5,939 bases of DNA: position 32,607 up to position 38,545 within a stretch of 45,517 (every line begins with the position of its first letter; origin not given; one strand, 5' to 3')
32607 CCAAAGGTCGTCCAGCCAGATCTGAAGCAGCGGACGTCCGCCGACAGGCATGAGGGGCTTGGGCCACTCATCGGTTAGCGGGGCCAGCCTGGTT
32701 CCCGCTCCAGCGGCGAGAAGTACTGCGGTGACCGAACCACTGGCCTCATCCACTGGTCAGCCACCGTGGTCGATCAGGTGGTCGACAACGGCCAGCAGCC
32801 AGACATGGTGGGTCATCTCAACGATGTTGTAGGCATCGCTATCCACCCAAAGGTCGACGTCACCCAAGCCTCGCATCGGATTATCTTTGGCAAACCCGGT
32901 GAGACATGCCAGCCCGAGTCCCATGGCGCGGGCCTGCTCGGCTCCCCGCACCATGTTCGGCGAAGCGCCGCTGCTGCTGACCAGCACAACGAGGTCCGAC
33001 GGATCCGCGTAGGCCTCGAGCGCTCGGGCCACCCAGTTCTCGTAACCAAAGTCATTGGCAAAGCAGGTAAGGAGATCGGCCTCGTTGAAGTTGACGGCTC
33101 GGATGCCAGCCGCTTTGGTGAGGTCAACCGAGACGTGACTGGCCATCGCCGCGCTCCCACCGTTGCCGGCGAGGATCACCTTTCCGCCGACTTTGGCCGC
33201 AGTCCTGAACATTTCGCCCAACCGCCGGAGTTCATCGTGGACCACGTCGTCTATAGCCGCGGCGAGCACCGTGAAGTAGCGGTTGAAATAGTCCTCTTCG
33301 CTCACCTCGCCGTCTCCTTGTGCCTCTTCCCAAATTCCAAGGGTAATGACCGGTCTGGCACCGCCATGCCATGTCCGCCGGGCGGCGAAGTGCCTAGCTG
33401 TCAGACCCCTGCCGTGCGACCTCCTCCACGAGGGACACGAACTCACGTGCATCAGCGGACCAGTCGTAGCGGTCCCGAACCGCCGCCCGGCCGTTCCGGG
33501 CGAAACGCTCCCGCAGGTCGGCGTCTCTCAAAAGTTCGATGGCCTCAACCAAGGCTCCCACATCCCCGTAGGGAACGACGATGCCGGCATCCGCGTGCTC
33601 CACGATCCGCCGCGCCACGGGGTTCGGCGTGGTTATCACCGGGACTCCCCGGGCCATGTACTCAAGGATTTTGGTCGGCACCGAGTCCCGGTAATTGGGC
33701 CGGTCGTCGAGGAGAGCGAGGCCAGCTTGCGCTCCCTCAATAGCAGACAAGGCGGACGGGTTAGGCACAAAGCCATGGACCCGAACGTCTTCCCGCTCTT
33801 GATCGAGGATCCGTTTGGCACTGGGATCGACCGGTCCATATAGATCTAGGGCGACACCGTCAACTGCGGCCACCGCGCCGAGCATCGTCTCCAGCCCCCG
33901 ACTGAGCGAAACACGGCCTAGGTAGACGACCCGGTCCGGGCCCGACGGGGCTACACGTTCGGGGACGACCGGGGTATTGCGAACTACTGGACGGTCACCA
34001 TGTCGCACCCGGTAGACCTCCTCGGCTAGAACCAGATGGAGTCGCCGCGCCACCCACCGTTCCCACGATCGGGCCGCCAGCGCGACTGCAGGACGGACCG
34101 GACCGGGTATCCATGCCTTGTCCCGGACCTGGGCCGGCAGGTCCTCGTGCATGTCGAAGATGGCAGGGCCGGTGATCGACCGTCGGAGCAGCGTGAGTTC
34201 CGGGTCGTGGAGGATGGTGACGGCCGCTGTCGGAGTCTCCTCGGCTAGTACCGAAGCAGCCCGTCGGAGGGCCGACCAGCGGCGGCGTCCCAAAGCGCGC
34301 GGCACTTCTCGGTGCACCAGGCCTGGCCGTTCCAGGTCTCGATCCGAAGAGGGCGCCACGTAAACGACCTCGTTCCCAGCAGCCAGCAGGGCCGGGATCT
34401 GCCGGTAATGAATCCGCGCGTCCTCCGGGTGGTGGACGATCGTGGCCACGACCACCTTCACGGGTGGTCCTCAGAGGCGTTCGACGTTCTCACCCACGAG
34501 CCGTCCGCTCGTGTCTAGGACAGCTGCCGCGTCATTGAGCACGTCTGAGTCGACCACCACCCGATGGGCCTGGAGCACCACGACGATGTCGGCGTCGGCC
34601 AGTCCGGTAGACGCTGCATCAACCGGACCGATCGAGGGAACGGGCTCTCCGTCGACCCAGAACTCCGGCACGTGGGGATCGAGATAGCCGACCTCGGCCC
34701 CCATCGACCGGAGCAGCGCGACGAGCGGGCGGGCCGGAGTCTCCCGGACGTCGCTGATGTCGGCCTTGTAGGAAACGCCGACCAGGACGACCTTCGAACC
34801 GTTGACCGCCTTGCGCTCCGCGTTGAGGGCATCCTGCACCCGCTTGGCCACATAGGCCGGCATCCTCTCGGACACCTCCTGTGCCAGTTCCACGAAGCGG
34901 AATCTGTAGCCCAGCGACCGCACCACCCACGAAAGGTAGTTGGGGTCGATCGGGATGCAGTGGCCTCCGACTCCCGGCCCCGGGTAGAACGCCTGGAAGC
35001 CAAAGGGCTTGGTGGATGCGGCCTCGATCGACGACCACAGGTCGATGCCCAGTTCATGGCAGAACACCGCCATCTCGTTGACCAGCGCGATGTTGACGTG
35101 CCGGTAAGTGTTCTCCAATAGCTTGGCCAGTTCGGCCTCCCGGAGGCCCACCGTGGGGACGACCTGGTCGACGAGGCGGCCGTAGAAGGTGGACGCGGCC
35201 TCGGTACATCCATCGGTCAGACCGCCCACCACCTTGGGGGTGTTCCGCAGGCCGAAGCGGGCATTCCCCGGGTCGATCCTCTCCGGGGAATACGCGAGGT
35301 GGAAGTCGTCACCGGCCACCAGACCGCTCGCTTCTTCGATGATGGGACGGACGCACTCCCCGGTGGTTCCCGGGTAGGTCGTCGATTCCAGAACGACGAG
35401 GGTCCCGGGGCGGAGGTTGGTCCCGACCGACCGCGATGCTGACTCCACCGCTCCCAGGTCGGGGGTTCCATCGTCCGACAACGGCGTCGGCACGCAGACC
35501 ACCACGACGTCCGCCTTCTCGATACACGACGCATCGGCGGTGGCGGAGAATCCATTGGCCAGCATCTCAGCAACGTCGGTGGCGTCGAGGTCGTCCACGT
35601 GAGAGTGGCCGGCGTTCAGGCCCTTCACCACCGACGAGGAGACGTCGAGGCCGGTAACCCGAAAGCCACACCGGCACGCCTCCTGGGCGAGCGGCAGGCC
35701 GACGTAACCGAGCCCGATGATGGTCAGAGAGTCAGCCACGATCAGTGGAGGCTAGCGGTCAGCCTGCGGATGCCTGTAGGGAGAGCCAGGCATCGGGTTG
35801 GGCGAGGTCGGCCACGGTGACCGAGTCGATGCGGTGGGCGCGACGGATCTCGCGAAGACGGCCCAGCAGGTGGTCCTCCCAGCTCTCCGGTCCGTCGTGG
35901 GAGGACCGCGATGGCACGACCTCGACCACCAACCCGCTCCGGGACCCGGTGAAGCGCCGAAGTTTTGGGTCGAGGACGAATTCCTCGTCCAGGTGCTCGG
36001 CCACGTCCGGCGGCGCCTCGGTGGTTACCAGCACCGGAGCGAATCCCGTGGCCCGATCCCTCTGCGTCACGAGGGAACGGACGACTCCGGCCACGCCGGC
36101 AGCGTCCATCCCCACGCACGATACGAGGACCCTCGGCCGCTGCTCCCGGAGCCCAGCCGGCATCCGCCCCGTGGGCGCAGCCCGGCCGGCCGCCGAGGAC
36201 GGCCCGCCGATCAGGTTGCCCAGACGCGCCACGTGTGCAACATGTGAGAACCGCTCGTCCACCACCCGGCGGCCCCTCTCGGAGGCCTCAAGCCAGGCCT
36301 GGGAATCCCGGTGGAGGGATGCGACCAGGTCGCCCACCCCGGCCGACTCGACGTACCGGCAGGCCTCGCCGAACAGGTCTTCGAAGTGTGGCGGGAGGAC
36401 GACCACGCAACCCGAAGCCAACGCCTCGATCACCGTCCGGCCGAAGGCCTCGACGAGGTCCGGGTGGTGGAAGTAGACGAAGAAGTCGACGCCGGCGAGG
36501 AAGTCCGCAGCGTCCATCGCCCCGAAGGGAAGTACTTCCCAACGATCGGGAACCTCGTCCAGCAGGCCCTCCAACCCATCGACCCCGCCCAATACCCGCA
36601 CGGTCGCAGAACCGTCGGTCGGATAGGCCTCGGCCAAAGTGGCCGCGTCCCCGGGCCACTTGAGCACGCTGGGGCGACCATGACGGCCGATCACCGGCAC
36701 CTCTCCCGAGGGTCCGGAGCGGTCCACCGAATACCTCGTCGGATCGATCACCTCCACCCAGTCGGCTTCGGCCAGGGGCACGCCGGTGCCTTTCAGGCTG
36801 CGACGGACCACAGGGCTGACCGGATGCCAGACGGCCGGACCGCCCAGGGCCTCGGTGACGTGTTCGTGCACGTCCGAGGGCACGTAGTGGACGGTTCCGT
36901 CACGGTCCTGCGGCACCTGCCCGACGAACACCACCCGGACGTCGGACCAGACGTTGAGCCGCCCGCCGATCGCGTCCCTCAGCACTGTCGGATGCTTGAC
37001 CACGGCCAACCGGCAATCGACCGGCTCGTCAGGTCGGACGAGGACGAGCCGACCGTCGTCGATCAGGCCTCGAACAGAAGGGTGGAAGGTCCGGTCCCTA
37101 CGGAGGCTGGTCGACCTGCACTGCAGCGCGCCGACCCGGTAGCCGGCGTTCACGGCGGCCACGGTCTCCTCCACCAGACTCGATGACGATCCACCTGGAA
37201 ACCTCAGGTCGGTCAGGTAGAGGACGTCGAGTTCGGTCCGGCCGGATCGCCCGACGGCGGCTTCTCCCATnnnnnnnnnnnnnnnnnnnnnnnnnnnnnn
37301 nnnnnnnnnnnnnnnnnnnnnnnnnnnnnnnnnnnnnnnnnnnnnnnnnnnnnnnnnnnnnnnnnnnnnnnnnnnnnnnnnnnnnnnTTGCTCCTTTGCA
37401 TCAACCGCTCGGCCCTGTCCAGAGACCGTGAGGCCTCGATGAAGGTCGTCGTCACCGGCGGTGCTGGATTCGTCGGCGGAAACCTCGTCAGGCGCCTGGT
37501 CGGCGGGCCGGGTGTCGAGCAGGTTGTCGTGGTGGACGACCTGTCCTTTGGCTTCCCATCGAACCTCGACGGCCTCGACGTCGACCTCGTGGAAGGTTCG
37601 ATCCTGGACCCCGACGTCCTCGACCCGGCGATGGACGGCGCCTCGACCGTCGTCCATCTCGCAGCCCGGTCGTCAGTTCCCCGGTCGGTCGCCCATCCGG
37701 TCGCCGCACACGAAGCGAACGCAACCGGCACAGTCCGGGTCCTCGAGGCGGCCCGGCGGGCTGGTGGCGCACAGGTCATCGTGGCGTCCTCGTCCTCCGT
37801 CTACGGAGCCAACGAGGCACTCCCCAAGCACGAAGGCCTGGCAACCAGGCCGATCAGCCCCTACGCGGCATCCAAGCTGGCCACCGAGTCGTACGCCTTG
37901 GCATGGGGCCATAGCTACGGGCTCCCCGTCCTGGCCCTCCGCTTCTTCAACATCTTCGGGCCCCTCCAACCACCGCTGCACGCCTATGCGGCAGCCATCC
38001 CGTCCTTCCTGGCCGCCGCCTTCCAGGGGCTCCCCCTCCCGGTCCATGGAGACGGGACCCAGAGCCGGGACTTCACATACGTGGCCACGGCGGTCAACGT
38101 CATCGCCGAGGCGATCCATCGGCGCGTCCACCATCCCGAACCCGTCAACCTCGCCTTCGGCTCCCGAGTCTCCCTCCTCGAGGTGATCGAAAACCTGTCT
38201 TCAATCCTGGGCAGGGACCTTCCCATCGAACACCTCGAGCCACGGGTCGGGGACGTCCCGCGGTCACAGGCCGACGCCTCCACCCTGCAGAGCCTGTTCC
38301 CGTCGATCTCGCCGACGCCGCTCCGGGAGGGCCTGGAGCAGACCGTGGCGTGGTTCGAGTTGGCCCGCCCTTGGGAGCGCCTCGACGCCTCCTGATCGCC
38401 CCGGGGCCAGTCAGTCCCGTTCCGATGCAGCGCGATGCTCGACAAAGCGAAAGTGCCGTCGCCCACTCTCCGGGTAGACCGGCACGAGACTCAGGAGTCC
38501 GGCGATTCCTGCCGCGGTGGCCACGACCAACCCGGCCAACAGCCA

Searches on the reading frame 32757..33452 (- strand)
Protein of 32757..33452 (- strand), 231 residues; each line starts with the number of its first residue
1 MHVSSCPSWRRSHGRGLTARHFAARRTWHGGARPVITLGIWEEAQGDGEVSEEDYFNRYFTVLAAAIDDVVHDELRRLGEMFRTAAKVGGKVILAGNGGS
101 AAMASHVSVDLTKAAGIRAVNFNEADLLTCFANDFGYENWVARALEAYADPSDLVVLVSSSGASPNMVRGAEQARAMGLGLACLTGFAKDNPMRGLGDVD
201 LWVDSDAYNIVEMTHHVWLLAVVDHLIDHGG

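Call 47: search_protein_families(library=pfam, proteins=[window:32757-33452:-], max_evalue=0.001)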
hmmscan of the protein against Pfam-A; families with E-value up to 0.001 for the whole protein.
window:32757-33452:- (231 aa): 2 families
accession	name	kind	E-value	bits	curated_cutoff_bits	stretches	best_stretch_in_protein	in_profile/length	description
PF13580.11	SIS_2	-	3.7e-13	50.1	27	1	59-186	5-138/138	SIS domain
PF01380.27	SIS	-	0.00015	22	25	0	147-190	49-92/131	SIS domain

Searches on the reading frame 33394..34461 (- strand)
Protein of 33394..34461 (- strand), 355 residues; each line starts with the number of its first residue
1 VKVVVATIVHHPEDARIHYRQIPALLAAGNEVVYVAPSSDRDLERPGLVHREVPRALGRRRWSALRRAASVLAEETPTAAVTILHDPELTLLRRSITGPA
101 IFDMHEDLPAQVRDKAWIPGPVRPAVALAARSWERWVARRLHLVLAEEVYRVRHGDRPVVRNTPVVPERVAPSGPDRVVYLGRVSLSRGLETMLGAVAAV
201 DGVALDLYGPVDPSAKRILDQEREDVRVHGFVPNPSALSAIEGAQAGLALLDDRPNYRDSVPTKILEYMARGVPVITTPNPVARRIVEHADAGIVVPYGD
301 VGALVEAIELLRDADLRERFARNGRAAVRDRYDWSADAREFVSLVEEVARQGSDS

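Call 47: search_protein_families(library=pfam, proteins=[window:33394-34461:-], max_evalue=0.001)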
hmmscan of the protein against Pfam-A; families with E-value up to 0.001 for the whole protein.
window:33394-34461:- (355 aa): 3 families
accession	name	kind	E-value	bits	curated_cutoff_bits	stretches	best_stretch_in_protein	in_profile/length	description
PF13692.12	Glyco_trans_1_4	-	5.8e-16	59.5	27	1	177-311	3-139/142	Glycosyl transferases group 1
PF00534.26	Glycos_transf_1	-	1.3e-14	54.5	26.4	1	171-325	11-170/172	Glycosyl transferases group 1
PF13524.12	Glyco_trans_1_2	-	4.6e-13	49.8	25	1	192-342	4-143/144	Glycosyl transferase-like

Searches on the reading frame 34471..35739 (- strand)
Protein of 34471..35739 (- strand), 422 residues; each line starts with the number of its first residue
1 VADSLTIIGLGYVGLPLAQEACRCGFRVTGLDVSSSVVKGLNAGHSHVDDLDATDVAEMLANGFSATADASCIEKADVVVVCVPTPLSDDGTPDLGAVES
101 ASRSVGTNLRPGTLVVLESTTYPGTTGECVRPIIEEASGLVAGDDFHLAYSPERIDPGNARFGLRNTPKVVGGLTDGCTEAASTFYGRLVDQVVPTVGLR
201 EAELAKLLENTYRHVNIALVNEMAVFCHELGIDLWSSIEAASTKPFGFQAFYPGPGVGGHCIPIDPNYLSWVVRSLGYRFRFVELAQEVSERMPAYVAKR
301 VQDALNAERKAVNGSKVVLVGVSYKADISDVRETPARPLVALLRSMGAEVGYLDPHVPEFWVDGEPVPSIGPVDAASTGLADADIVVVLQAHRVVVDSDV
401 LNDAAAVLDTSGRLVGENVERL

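Call 47: search_protein_families(library=pfam, proteins=[window:34471-35739:-], max_evalue=0.001)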
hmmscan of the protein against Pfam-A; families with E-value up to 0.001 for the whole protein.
window:34471-35739:- (422 aa): 4 families
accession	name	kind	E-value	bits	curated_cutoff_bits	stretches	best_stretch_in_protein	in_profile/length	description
PF03721.20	UDPG_MGDP_dh_N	-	5.5e-41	140.6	27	1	5-181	3-182/187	UDP-glucose/GDP-mannose dehydrogenase family, NAD binding domain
PF00984.24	UDPG_MGDP_dh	-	4.7e-30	104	25.4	1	200-290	1-92/94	UDP-glucose/GDP-mannose dehydrogenase family, central domain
PF03720.21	UDPG_MGDP_dh_C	-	1.6e-14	54.5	30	1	319-398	2-80/103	UDP-glucose/GDP-mannose dehydrogenase family, UDP binding domain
PF03446.21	NAD_binding_2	-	2.2e-07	31.5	21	1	5-129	2-103/161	NAD binding domain of 6-phosphogluconate dehydrogenase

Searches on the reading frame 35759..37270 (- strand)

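Call 48: search_protein_families(library=pfam, proteins=[window:35759-37270:-], max_evalue=0.01)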
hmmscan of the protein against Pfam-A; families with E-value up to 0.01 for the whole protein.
window:35759-37270:- (503 aa): 1 family
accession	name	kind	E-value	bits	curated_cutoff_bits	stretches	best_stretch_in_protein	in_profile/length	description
PF13692.12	Glyco_trans_1_4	-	0.0011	19.7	27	1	221-294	33-107/142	Glycosyl transferases group 1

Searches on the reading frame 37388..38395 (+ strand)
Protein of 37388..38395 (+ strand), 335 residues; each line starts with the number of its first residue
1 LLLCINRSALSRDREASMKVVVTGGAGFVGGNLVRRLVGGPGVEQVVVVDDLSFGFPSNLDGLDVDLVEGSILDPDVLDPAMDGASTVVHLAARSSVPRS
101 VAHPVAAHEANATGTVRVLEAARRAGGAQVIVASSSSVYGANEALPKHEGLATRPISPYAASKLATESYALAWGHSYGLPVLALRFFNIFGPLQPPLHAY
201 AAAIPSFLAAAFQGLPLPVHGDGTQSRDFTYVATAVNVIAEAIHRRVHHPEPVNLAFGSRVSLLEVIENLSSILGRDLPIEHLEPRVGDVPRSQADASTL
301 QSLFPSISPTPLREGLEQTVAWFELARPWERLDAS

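Call 48: search_protein_families(library=pfam, proteins=[window:37388-38395:+], max_evalue=0.01)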
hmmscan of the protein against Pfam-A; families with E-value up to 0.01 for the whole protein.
window:37388-38395:+ (335 aa): 7 families
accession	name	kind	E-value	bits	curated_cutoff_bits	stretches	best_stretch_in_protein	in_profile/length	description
PF01370.27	Epimerase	-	5.6e-54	183.5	20.9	1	20-256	1-240/240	NAD dependent epimerase/dehydratase family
PF16363.11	GDP_Man_Dehyd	-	9.2e-45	154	27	1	22-278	2-270/332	GDP-mannose 4,6 dehydratase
PF01073.25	3Beta_HSD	-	1.1e-18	67.7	22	1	21-233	1-219/280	3-beta hydroxysteroid dehydrogenase/isomerase family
PF04321.23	RmlD_sub_bind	-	8.3e-12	45.2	27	1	18-250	1-204/287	RmlD substrate binding domain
PF02719.21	Polysacc_synt_2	-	6.9e-11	42.3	20.2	1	20-275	1-248/293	Polysaccharide biosynthesis protein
PF13460.12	NAD_binding_10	-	2.4e-09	37.7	27.2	1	24-169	1-130/184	NAD(P)H-binding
PF07993.18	NAD_binding_4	-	2.7e-07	30.4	20.1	1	81-195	85-213/258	Male sterility protein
